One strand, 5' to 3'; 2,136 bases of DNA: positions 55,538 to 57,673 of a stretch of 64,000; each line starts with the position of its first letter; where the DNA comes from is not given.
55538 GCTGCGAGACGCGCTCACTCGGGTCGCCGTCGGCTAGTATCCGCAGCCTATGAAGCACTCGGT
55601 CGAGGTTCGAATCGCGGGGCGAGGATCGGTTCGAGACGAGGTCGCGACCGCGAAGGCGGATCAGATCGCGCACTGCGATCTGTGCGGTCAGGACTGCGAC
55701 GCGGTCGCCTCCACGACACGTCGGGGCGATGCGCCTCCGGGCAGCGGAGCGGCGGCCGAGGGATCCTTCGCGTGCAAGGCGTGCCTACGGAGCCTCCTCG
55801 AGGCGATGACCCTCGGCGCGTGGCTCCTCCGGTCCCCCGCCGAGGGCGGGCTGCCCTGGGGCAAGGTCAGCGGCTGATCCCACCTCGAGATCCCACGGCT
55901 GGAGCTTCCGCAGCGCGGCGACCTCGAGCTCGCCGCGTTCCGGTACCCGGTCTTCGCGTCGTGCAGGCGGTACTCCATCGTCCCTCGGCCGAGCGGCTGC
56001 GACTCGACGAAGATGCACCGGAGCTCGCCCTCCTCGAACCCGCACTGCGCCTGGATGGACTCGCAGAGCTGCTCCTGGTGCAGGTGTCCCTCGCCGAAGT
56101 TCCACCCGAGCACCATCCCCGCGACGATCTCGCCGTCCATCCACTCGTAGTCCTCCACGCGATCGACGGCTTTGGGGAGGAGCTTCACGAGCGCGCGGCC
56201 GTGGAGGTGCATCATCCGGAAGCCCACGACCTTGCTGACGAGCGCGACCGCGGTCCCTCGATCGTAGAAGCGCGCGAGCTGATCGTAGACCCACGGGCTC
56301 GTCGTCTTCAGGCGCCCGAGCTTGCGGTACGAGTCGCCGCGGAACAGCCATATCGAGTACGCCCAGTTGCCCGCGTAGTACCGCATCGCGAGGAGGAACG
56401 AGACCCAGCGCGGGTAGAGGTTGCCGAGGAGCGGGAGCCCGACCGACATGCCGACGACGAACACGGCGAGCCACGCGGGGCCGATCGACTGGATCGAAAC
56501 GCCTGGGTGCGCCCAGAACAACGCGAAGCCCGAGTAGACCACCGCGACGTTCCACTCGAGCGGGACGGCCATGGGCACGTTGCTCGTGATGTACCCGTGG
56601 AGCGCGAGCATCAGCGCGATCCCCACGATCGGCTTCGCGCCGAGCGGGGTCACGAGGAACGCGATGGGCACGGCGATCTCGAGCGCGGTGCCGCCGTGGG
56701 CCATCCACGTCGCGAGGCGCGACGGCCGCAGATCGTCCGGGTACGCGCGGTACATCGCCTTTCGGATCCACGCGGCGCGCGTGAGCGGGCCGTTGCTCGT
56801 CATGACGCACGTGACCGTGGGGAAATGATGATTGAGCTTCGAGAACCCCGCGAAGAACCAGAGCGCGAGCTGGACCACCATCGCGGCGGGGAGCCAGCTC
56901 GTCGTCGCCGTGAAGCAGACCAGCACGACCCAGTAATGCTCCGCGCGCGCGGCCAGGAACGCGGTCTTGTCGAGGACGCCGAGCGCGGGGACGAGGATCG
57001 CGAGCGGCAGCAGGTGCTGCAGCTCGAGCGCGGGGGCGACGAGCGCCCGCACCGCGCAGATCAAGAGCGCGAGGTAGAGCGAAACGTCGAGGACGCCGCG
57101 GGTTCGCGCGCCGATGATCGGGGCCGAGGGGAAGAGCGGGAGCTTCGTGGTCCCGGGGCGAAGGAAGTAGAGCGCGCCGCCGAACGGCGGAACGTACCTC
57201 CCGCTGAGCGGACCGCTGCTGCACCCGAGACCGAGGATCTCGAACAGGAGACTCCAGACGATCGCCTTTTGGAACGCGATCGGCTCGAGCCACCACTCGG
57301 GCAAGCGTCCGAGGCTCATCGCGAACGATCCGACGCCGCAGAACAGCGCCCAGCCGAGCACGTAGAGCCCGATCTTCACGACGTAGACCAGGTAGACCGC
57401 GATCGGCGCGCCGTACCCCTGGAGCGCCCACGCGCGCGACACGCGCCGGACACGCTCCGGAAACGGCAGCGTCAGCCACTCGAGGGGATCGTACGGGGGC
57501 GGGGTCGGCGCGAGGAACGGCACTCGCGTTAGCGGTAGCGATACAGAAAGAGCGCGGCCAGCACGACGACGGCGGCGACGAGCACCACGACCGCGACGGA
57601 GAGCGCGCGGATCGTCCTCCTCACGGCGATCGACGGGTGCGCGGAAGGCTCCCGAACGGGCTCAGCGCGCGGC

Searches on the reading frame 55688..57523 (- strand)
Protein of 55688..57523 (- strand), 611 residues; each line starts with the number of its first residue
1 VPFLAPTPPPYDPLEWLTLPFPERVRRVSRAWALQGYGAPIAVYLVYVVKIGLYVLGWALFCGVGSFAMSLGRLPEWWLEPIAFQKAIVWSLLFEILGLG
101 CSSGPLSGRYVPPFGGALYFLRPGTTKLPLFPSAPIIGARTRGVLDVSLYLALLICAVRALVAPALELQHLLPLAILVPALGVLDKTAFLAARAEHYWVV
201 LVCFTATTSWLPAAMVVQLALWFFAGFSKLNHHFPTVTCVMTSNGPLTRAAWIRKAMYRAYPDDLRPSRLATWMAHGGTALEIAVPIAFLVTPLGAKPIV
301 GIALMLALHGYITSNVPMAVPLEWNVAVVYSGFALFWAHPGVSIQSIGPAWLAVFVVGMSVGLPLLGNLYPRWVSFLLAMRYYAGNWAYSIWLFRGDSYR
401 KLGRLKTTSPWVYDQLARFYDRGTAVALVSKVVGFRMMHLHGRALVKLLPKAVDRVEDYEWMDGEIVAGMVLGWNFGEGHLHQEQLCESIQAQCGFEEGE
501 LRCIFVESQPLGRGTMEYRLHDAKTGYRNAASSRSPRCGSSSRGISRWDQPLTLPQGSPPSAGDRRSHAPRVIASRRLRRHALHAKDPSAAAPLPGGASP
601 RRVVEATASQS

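Call 5: search_protein_families(library=pfam, proteins=[window:55688-57523:-], max_evalue=0.01)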
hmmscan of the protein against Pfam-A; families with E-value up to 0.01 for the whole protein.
window:55688-57523:- (611 aa): 1 family
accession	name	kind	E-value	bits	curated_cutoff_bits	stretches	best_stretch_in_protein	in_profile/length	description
PF12077.13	DUF3556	-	4.7e-174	580.5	28.5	1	1-527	1-545/573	Transmembrane protein of unknown function (DUF3556)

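Call 6: search_protein_families(library=padloc, proteins=[window:55688-57523:-], max_evalue=0.01)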
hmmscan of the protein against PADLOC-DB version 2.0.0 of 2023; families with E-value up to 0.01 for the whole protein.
window:55688-57523:- (611 aa): 0 families

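Call 7: search_protein_families(library=ncbifam, proteins=[window:55688-57523:-], max_evalue=0.01)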
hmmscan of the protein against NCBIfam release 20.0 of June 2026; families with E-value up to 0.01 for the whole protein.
window:55688-57523:- (611 aa): 0 families

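Call 18: find_homologous_proteins(query=window:55688-57523:-, max_evalue=1e-20)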
Query window:55688-57523:- (611 aa): 7298 proteins with E <= 1e-20 among 8000 candidates; the best 120 are listed.
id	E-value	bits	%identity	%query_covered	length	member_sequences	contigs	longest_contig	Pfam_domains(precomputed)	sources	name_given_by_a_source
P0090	0.0e+0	1405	100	100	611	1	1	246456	PF12077.14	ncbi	ncbi:MAG: DUF3556 domain-containing protein [Polyangiaceae bacterium]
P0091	0.0e+0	1062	86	86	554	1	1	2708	PF12077.14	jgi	jgi:hypothetical protein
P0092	2.8e-295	999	81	86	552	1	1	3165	PF12077.14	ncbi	-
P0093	2.8e-278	943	77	86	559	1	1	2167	PF12077.14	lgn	-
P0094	5.2e-257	873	71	86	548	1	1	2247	PF12077.14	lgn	-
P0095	1.6e-256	871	70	87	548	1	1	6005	PF12077.14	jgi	jgi:Transmembrane protein of unknown function (DUF3556)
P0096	2.4e-256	871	71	87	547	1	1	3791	PF12077.14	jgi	jgi:Transmembrane protein of unknown function (DUF3556)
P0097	2.9e-256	870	70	87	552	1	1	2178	PF12077.14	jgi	jgi:hypothetical protein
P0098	1.1e-255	869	71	86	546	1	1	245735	PF12077.14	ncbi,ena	-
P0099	1.2e-255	868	70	87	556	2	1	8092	PF12077.14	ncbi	-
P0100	1.3e-255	868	71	86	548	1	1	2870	PF12077.14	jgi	jgi:hypothetical protein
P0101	2.7e-255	867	69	91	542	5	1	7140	PF12077.14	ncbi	ncbi:MAG: DUF3556 domain-containing protein [Polyangiales bacterium]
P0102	4.0e-255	867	69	86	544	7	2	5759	PF12077.14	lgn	-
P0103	1.6e-254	865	71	86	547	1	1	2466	PF12077.14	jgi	jgi:hypothetical protein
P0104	2.4e-254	864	72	86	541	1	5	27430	PF12077.14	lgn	-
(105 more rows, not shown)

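Call 20: find_related_loci(query=A1, collection=genome_contigs, flank=8000)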
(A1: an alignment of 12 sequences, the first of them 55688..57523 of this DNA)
Query A1 (611 aa) in genome_contigs; peptide patterns used: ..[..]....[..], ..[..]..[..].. (x = any residue, [..] = any of these).
465 stretches matched a pattern; 337 encode a relative of the query (tblastn E <= 1e-3); the best 80 are kept; 80 distinct loci.
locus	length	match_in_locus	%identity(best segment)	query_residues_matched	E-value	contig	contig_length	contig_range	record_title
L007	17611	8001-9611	70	1-526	0e+0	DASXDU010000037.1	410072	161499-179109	MAG TPA_asm: Polyangiaceae bacterium isolate SMAG_U5094 k141_1686691, whole genome shotgun sequence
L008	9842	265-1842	68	1-526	0e+0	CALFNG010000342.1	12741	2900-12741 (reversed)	MAG TPA_asm: uncultured Myxococcales bacterium isolate ERR1035438_bin.42_CONCOCT_v1.1_MAG genome assembly, contig: ERZ17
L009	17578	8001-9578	69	1-526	0e+0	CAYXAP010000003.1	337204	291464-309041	MAG TPA_asm: uncultured Sandaracinus sp. isolate SRP321284_co1_170 genome assembly, contig: NODE_11_length_337204_cov_15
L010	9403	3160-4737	68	1-526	0e+0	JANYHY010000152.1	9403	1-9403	MAG: Myxococcales bacterium isolate GL140_2_metabinner_129_sub GL140_2_k141_1249160, whole genome shotgun sequence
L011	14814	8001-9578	68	1-526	0e+0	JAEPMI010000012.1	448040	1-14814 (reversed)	MAG: Deltaproteobacteria bacterium isolate HCUG1432-5 NODE_12_length_448040_cov_30.271150, whole genome shotgun sequence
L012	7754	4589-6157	68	3-526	0e+0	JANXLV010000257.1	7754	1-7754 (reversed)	MAG: Myxococcales bacterium isolate 336R_concoct_307_sub 336R_k141_2427651, whole genome shotgun sequence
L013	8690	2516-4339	61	1-609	0e+0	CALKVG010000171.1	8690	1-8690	MAG TPA_asm: uncultured Myxococcales bacterium isolate SRR5457059_bin.51_CONCOCT_v1.1_MAG genome assembly, contig: ERZ79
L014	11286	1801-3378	66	1-526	0e+0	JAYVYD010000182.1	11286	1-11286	MAG: Myxococcales bacterium isolate GL85_UP_concoct_158 GL85_UP_concoct_158_181, whole genome shotgun sequence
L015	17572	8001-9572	73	3-526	0e+0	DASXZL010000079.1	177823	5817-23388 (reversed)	MAG TPA_asm: Polyangiaceae bacterium isolate SMAG_U4850 k141_1696394, whole genome shotgun sequence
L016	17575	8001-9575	68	3-526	0e+0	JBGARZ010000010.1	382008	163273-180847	MAG: Polyangiales bacterium isolate MAG_AAO_H10.19 AAOH10-19_opera_contig_97, whole genome shotgun sequence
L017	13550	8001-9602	66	1-534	0e+0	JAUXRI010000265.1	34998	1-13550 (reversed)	MAG: Myxococcales bacterium isolate C12_maxbin.062_sub C12_k141_341376, whole genome shotgun sequence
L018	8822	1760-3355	67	1-532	0e+0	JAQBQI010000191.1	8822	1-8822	MAG: Myxococcaceae bacterium isolate RYN_369 scaffold_2112552, whole genome shotgun sequence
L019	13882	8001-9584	69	1-528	0e+0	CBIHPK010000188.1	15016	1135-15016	MAG TPA_asm: uncultured Myxococcaceae bacterium isolate SRR18156209_binner13_Refined_17 genome assembly, contig: ERZ2733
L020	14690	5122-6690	67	3-526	0e+0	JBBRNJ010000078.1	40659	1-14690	MAG: Polyangiales bacterium isolate La1_metabat2.153 LA1C_B2.153_k141_213561L_40659_cov_14.0000, whole genome shotgun se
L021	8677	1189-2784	68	1-532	0e+0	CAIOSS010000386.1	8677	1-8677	MAG: uncultured delta proteobacterium isolate Loclat_bin-08890 genome assembly, contig: bin-08890:0386/1467, whole genom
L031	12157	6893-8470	67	1-526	0e+0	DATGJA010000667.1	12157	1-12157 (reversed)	MAG TPA_asm: Polyangiaceae bacterium isolate SMAG_U9821 k141_153290, whole genome shotgun sequence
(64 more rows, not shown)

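Call 29: find_encoding_contigs(protein=P0092, flank=10000, max_places=2)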
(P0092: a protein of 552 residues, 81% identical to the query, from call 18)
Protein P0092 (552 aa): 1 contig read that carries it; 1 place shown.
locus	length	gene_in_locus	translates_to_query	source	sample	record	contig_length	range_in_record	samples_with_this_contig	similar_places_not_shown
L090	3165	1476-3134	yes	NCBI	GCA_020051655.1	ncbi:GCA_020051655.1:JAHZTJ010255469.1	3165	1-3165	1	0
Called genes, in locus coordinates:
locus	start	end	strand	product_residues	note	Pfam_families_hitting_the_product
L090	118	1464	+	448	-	PF00069:Pkinase, PF07714:PK_Tyr_Ser-Thr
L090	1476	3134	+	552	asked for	PF12077:DUF3556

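Call 65: predict_structure(alignment_id=A5)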
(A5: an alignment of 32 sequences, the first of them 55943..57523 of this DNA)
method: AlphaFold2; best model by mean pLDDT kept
length: 527 residues; sequences in the alignment: 32
mean_pLDDT: 74.0   pTM: 0.78
mean pLDDT of the five models: 74.0, 70.9, 69.9, 69.1, 67.6
residues with pLDDT >= 90: 82; 70-90: 254; 50-70: 150; < 50: 41
segments of 3 or more residues with pLDDT < 50: 102-115, 314-321, 380-385, 408-410, 474-481
pLDDT, mean of each block of 10 residues (from residue 1): 68 85 79 69 71 83 74 78 89 76 38 48 62 67 80 92 92 90 66 71 90 90 73 56 61 77 71 79 90 94 85 47 61 87 89 90 79 59 55 87 65 60 78 70 69 83 70 45 69 88 80 72 75
secondary structure, 60 per line:
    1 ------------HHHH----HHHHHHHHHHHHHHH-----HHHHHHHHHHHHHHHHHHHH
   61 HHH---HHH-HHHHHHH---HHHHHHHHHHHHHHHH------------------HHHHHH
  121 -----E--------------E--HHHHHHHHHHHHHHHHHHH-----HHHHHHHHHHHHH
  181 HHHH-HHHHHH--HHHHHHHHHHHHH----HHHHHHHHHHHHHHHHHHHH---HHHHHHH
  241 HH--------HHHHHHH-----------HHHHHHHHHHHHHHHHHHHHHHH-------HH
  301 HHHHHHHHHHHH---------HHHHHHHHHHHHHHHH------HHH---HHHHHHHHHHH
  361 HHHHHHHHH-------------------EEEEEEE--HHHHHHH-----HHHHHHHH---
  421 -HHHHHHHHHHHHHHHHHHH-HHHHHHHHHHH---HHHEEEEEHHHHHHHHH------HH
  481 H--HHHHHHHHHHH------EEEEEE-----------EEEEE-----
elements in order: H13-16 H21-35 H41-63 H71-77 H81-96 H115-120 H144-162 H168-184 H186-191 H194-206 H211-230 H234-242 H251-257 H269-291 H299-312 H322-337 H350-369 E389-395 H398-404 H410-417 H422-440 H442-452 E459-463 H464-472 H484-494 E501-506 E518-522

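Call 80: search_protein_families(library=pfam, proteins=[L031:8326-9993:+], max_evalue=0.01)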
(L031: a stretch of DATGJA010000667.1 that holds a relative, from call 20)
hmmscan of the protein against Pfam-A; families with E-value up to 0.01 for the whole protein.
L031:8326-9993:+ (555 aa): 9 families
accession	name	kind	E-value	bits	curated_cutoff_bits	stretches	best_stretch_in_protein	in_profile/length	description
PF13450.12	NAD_binding_8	-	6.6e-09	36.4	21.9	1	80-131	1-50/68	NAD(P)-binding Rossmann-like domain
PF01593.30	Amino_oxidase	-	1.3e-07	31.8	19.8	1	87-529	3-430/443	Flavin containing amine oxidoreductase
PF12831.13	FAD_oxidored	-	7.7e-07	29.2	27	1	77-114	1-38/416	FAD dependent oxidoreductase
PF01266.30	DAO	-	4.6e-06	26.8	27.9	1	77-316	1-175/353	FAD dependent oxidoreductase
PF00890.30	FAD_binding_2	-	1.6e-05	24.7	20.4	1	77-115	1-39/414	FAD binding domain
PF01946.23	Thi4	-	0.00015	21.6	26.2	1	76-114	18-57/235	Thi4 family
PF01494.25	FAD_binding_3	-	0.0011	18.7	22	1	76-106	2-32/349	FAD binding domain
PF03486.20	HI0933_like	-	0.0016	18.4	50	1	77-111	2-36/244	HI0933-like protein Rossmann domain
PF07992.20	Pyr_redox_2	-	0.0032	17.4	26.1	1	77-106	2-31/291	Pyridine nucleotide-disulphide oxidoreductase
